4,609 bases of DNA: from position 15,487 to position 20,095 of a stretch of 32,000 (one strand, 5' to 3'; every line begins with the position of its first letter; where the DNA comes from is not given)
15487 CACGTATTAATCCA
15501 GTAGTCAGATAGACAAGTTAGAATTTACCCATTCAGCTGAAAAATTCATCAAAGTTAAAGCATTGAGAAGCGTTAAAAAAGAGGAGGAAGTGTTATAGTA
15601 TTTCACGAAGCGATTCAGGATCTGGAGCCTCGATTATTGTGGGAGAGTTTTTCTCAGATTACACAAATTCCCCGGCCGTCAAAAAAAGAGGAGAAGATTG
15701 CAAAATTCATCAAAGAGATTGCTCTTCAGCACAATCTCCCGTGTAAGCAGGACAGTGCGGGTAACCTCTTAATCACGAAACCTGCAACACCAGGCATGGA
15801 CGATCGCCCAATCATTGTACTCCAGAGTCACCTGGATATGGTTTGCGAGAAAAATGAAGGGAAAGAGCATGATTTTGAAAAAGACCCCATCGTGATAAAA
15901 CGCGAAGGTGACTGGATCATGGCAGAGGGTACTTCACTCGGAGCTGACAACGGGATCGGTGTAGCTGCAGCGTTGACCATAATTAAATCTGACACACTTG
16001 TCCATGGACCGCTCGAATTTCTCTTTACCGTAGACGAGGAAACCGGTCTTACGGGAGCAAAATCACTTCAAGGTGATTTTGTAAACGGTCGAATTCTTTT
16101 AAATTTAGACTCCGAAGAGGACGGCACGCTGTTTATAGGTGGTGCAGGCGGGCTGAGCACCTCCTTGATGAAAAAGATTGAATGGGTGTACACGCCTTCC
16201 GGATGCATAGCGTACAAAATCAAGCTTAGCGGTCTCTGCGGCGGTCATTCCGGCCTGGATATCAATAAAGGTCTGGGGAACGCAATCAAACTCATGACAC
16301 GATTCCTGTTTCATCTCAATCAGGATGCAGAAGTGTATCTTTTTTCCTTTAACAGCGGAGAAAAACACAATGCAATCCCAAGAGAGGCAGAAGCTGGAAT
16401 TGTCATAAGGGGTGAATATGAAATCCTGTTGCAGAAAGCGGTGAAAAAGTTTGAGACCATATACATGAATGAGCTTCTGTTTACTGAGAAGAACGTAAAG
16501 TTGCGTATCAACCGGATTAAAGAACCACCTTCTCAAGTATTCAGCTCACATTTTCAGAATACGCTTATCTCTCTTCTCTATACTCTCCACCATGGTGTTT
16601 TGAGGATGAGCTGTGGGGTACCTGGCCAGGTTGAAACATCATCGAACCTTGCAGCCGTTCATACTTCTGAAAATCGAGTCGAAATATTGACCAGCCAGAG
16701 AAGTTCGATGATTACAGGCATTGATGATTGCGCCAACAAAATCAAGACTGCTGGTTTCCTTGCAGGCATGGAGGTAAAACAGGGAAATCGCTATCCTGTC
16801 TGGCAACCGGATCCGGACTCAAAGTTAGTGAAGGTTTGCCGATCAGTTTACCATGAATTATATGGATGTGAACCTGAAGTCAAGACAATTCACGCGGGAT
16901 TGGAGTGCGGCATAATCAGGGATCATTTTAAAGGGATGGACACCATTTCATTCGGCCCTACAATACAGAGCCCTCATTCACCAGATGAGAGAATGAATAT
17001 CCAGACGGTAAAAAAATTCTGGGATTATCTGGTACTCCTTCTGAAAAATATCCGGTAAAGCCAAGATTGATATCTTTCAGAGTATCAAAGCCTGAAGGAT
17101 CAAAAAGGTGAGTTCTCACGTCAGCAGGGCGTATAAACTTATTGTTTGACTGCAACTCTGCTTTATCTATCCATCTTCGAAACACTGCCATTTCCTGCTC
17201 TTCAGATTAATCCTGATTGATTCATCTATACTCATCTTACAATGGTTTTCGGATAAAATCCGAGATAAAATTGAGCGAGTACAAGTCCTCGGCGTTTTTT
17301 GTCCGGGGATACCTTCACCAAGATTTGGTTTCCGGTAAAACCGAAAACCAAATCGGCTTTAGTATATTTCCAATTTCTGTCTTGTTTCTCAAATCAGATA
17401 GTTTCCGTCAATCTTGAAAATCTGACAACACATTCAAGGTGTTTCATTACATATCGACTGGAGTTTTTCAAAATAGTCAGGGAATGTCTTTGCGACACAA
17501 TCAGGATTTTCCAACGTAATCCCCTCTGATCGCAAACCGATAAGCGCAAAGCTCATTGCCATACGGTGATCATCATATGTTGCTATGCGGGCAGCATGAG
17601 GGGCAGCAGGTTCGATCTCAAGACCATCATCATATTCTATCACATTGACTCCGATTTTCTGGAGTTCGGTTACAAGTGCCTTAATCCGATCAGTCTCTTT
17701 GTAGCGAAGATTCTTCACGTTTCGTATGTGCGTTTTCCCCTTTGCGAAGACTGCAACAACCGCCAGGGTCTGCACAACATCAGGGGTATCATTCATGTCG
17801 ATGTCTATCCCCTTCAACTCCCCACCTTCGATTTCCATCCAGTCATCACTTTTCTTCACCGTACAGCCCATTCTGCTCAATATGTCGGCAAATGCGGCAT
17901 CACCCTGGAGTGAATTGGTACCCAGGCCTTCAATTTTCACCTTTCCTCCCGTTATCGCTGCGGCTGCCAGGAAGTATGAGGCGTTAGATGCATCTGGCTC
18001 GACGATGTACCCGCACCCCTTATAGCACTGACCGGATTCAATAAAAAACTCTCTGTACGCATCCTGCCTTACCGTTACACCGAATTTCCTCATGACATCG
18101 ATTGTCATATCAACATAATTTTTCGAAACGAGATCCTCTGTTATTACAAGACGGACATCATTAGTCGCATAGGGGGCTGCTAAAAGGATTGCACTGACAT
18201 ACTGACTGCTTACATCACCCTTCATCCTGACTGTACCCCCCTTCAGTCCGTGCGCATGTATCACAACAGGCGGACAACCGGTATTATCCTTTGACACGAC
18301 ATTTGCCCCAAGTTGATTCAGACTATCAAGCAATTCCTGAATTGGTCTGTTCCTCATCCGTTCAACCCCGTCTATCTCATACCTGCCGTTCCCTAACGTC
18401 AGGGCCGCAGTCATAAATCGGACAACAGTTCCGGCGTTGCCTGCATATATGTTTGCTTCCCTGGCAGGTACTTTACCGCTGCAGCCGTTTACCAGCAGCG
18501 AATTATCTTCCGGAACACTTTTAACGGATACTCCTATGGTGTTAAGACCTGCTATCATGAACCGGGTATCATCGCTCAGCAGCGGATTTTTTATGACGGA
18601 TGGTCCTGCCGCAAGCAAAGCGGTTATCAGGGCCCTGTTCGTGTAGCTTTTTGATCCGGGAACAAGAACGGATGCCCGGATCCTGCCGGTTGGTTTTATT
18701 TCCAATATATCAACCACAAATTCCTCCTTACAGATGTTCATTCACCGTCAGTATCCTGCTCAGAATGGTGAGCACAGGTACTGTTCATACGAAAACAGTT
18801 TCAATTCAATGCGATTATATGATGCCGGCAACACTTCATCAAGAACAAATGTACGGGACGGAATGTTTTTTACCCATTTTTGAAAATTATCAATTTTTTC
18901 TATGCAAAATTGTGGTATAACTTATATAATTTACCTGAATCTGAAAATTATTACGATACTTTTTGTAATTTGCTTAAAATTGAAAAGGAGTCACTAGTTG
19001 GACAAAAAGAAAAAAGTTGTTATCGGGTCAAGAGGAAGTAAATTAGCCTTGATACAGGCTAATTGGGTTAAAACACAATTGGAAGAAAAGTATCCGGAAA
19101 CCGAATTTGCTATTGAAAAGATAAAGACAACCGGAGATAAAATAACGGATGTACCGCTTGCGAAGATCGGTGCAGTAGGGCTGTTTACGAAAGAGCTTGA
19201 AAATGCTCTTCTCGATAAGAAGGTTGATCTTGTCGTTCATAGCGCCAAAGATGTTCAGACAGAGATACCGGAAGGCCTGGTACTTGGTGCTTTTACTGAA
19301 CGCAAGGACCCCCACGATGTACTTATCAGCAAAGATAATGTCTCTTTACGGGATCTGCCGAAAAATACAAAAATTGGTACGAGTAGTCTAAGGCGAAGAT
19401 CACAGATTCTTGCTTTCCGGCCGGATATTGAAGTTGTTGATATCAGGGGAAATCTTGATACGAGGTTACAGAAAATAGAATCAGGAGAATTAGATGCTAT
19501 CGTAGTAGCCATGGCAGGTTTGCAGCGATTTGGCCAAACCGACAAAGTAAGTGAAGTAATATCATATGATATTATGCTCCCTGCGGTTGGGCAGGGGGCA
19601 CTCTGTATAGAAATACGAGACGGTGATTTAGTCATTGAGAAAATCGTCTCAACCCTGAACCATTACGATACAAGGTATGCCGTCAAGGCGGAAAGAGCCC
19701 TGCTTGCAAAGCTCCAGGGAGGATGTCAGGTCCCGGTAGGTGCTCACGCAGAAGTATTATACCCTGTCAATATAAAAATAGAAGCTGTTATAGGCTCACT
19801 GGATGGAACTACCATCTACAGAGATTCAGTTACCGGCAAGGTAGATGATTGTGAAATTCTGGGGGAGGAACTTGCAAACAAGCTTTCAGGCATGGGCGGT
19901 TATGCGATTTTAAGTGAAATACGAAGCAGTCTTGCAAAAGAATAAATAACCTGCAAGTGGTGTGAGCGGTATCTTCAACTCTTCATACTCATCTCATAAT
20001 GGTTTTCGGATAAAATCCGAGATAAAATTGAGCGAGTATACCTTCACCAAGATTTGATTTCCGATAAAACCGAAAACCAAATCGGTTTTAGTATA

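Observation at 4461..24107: Nine copies of a highly conserved, strongly structured ~140-bp intergenic element (MITE/Correia-like) with no transposase in sight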

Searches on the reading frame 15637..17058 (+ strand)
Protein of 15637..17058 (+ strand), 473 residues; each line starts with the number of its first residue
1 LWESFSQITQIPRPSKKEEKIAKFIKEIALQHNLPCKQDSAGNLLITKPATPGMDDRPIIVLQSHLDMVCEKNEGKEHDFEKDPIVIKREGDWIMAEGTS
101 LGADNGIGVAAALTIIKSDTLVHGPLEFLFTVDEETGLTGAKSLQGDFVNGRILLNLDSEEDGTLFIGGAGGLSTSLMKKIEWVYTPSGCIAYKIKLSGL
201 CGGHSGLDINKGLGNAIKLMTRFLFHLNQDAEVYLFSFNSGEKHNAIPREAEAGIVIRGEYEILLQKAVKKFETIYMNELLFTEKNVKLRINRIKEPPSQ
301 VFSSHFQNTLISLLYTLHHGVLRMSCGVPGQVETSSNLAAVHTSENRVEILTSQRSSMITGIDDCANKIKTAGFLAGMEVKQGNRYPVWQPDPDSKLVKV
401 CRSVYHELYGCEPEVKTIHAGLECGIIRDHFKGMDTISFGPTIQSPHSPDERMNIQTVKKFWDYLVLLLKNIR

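Call 10: search_protein_families(library=pfam, proteins=[window:15637-17058:+])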
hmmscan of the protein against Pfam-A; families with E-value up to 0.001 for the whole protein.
window:15637-17058:+ (473 aa): 4 families
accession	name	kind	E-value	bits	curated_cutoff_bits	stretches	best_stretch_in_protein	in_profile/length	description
PF01546.33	Peptidase_M20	-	1.2e-15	58.4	24.6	1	62-470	2-205/206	Peptidase family M20/M25/M40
PF07687.19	M20_dimer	-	1.3e-08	35.2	21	1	196-276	2-99/107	Peptidase dimerisation domain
PF04389.22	Peptidase_M28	-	0.00014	22.1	21.3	1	53-159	8-94/193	Peptidase family M28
PF05343.19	Peptidase_M42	-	0.00017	21.2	23.2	0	99-145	129-177/292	M42 glutamyl aminopeptidase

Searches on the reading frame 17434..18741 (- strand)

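Call 10: search_protein_families(library=pfam, proteins=[window:17434-18741:-])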
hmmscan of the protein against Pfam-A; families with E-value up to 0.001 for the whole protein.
window:17434-18741:- (435 aa): 1 family
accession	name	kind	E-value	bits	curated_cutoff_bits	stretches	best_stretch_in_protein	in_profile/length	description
PF00275.25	EPSP_synthase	-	9.7e-132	440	22.8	1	16-427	2-417/417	EPSP synthase (3-phosphoshikimate 1-carboxyvinyltransferase)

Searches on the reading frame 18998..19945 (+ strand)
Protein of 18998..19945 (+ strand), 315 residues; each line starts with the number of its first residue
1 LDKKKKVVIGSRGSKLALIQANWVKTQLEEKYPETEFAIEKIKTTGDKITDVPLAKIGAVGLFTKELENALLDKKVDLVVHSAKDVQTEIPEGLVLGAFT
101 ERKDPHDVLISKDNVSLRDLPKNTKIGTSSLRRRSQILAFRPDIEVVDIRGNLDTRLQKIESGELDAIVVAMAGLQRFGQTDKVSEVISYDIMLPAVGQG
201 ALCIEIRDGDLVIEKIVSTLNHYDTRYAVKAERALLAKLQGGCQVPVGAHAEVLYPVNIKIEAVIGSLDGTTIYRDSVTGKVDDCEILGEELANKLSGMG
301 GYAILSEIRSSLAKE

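Call 10: search_protein_families(library=pfam, proteins=[window:18998-19945:+])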
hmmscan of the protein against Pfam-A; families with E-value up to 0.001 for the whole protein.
window:18998-19945:+ (315 aa): 2 families
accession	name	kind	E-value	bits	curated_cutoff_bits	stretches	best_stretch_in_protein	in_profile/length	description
PF01379.25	Porphobil_deam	-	7.6e-83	277.6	22.1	1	7-213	1-205/207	Porphobilinogen deaminase, dipyromethane cofactor binding domain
PF03900.20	Porphobil_deamC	-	9.7e-20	71.2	26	1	228-296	3-72/74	Porphobilinogen deaminase, C-terminal domain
